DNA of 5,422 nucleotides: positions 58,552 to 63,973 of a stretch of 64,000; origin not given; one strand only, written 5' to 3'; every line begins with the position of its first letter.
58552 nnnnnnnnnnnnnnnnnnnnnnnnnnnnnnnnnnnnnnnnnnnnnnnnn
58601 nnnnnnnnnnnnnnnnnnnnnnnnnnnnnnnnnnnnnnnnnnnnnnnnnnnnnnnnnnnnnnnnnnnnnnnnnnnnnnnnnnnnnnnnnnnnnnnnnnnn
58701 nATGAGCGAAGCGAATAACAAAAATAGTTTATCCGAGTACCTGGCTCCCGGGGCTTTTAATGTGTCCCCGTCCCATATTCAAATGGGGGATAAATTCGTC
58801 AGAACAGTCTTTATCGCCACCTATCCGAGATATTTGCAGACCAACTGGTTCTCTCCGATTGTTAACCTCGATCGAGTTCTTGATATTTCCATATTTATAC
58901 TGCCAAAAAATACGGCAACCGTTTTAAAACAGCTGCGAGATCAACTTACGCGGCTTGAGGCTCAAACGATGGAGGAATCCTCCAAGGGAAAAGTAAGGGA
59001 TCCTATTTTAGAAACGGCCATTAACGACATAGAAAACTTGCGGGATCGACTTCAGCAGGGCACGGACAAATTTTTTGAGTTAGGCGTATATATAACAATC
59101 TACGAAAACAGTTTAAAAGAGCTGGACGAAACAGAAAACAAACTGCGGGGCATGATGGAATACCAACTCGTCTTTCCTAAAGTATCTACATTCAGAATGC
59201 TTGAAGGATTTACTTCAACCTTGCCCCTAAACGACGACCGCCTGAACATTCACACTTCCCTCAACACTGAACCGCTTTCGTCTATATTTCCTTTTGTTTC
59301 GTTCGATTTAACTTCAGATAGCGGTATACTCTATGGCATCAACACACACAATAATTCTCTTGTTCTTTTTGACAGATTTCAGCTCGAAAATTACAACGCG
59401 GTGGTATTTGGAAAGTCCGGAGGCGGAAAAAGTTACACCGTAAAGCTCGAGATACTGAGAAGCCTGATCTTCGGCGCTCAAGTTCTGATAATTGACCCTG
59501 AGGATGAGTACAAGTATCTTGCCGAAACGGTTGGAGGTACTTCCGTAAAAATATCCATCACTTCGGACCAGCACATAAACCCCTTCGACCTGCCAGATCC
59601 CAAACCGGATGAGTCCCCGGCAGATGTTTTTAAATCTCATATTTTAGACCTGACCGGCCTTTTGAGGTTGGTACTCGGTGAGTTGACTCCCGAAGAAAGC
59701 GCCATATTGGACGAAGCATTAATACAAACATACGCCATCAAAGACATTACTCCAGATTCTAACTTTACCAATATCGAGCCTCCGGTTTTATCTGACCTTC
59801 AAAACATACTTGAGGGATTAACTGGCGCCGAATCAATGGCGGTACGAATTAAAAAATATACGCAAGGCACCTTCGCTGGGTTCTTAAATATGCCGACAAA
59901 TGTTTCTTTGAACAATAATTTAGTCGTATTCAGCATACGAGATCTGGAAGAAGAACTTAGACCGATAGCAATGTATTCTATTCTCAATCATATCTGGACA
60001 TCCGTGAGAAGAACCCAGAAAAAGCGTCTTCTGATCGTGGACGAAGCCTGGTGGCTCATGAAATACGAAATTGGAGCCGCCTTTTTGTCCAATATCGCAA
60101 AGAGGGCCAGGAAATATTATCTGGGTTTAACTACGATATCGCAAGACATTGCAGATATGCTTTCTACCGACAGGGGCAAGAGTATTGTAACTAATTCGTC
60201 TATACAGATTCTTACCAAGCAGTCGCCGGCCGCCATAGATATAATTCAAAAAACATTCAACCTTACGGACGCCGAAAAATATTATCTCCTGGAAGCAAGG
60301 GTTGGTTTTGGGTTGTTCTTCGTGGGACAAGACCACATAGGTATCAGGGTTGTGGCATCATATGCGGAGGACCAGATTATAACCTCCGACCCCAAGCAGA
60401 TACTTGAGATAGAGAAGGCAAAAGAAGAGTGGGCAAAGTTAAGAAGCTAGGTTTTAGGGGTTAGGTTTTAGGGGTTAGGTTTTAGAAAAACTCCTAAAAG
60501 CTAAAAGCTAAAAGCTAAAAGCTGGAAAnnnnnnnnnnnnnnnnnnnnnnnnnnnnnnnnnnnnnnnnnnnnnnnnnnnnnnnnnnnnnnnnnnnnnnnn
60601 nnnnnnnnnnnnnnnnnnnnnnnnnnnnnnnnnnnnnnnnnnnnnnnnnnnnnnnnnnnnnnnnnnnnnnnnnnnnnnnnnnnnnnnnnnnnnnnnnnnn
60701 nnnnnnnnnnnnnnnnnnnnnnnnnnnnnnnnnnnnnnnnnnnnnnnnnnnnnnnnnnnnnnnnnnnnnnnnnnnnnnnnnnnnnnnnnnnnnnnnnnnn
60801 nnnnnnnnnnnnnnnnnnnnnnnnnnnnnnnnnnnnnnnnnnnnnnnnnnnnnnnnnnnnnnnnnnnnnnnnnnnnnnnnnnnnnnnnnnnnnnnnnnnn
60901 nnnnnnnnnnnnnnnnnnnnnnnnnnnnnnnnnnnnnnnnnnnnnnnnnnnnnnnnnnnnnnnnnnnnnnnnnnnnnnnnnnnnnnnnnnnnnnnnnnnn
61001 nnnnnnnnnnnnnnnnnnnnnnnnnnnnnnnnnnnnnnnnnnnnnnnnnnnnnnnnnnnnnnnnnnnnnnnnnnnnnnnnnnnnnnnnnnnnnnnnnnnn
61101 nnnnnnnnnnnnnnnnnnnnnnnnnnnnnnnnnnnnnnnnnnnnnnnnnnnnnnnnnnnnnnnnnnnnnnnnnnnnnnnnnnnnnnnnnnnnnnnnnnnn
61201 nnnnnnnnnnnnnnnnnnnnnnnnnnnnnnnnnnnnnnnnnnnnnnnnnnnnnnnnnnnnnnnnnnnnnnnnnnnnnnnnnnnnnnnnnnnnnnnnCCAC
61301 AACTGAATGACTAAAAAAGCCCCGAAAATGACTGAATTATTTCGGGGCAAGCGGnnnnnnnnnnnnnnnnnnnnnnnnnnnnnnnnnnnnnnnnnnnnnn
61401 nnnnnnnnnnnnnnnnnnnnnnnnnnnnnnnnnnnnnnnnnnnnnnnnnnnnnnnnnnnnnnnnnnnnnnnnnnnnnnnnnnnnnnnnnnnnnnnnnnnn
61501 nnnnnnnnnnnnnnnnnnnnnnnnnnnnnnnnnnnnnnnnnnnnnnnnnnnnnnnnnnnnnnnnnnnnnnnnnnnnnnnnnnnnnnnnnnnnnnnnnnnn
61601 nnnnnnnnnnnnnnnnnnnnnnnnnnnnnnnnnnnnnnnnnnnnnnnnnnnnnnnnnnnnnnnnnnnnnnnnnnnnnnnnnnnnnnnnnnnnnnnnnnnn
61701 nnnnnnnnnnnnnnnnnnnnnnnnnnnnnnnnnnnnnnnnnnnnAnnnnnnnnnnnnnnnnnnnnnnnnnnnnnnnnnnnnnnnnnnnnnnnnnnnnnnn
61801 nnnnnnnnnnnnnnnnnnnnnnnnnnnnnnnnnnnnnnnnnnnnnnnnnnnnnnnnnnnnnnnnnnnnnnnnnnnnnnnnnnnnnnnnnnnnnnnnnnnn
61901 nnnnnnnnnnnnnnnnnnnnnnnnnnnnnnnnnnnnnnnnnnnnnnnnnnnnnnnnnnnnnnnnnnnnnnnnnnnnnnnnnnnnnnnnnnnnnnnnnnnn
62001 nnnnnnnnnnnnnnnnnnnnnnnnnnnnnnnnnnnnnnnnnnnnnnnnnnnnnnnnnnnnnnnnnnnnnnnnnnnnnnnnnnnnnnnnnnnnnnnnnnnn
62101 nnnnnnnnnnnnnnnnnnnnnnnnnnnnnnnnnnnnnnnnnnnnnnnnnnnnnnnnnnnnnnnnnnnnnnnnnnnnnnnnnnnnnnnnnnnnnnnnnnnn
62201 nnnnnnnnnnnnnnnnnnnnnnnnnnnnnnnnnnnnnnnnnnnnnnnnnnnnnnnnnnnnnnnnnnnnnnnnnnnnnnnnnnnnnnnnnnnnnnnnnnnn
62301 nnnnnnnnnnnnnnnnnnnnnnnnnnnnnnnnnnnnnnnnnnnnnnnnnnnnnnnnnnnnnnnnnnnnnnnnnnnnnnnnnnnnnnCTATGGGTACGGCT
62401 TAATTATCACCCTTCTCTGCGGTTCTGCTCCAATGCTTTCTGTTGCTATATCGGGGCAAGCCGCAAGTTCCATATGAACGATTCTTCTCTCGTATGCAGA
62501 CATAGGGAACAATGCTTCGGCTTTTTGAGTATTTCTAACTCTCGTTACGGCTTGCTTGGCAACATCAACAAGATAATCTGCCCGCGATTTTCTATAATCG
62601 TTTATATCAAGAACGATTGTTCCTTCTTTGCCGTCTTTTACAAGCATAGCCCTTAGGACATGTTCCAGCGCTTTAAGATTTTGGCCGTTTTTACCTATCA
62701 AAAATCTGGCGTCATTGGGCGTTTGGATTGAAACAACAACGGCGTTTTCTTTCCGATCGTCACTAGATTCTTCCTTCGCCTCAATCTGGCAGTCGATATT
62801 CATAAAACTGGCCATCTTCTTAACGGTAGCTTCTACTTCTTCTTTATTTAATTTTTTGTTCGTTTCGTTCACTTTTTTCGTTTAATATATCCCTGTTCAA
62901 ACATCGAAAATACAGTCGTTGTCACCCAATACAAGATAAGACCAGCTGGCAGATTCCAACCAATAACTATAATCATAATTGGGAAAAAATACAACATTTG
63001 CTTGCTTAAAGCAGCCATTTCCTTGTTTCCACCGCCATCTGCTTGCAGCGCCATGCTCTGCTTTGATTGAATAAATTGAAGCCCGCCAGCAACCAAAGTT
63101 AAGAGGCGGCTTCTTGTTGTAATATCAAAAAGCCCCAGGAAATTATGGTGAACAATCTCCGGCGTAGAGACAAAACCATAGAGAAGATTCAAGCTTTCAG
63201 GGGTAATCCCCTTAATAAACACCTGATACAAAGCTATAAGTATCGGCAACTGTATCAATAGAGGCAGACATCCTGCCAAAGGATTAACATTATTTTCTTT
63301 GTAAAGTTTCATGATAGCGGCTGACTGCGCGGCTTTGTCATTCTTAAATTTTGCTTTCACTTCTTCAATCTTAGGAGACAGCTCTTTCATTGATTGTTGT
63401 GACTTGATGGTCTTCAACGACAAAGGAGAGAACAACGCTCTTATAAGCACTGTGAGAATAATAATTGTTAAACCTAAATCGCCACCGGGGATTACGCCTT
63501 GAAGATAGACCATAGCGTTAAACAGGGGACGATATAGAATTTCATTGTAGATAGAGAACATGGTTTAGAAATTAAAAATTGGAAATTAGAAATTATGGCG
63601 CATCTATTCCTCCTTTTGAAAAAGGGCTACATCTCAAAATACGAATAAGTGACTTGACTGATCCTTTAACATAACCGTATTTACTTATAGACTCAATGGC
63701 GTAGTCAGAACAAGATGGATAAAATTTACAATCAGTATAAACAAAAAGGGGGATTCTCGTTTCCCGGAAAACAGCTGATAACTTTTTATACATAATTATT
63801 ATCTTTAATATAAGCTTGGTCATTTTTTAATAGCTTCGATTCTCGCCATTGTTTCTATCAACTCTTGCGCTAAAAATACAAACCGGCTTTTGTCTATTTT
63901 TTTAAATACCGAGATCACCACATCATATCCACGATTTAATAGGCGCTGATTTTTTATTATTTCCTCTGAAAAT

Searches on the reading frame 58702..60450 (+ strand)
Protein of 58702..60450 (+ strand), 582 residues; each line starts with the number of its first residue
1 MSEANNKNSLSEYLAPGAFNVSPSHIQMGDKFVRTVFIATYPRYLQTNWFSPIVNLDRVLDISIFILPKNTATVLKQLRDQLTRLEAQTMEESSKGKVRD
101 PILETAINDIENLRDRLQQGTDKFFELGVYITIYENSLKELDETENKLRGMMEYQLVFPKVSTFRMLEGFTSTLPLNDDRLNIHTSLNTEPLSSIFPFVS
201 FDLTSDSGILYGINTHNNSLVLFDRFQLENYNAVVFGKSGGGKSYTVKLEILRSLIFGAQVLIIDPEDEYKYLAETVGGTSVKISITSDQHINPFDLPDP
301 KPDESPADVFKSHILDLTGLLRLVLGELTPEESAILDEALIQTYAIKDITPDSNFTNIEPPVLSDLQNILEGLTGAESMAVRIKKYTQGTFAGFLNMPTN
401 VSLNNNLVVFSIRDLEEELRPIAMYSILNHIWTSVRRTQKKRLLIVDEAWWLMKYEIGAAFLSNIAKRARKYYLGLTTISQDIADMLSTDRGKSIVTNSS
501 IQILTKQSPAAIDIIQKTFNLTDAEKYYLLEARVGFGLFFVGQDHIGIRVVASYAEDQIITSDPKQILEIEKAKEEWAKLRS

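Call 74: search_protein_families(library=pfam, proteins=[window:58702-60450:+], max_evalue=0.001)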
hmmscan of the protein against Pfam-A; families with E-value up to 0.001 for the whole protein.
window:58702-60450:+ (582 aa): 3 families
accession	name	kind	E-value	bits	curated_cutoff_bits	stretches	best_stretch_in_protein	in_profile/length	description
PF19044.6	P-loop_TraG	-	1.8e-21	76.7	25.8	1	227-530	26-343/413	TraG P-loop domain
PF12846.13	AAA_10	-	1.1e-12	48.1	27.5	1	229-287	20-81/362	AAA-like domain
PF01935.23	DUF87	-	3.8e-09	37.4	23.2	1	235-297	28-92/220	Helicase HerA, central domain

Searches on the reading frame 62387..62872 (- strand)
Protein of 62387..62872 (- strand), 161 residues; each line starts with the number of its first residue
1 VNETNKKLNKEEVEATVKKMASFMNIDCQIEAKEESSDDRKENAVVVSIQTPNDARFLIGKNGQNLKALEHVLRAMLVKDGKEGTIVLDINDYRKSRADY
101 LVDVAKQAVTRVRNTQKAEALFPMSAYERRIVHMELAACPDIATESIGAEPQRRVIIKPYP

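Call 73: search_protein_families(library=pfam, proteins=[window:62387-62872:-], max_evalue=0.01)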
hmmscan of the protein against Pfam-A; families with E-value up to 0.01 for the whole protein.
window:62387-62872:- (161 aa): 4 families
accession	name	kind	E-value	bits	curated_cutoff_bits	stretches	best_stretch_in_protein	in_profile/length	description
PF01424.28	R3H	-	2.6e-16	59.8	26.8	1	101-159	3-60/60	R3H domain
PF13083.13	KH_KhpA-B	-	2.6e-07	30.9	32.1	1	11-83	2-68/73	KhpA/KhpB, KH domain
PF07650.23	KH_2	-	0.00065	19.9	22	1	40-91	22-71/78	KH domain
PF00013.35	KH_1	-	0.0042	17.2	21.5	0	48-72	3-28/66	KH domain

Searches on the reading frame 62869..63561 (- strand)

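Call 73: search_protein_families(library=pfam, proteins=[window:62869-63561:-], max_evalue=0.01)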
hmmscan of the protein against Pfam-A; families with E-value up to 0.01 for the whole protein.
window:62869-63561:- (230 aa): 1 family
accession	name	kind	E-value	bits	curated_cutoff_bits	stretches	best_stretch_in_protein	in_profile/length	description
PF02096.25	60KD_IMP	-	3e-52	177.3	35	1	30-228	2-163/163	60Kd inner membrane protein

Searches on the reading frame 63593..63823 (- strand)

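Call 73: search_protein_families(library=pfam, proteins=[window:63593-63823:-], max_evalue=0.01)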
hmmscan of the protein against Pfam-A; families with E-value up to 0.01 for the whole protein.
window:63593-63823:- (76 aa): 1 family
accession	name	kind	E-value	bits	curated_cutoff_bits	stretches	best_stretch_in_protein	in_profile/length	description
PF01809.23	YidD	-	2.2e-21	75.8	27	1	4-75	3-66/67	Putative membrane protein insertion efficiency factor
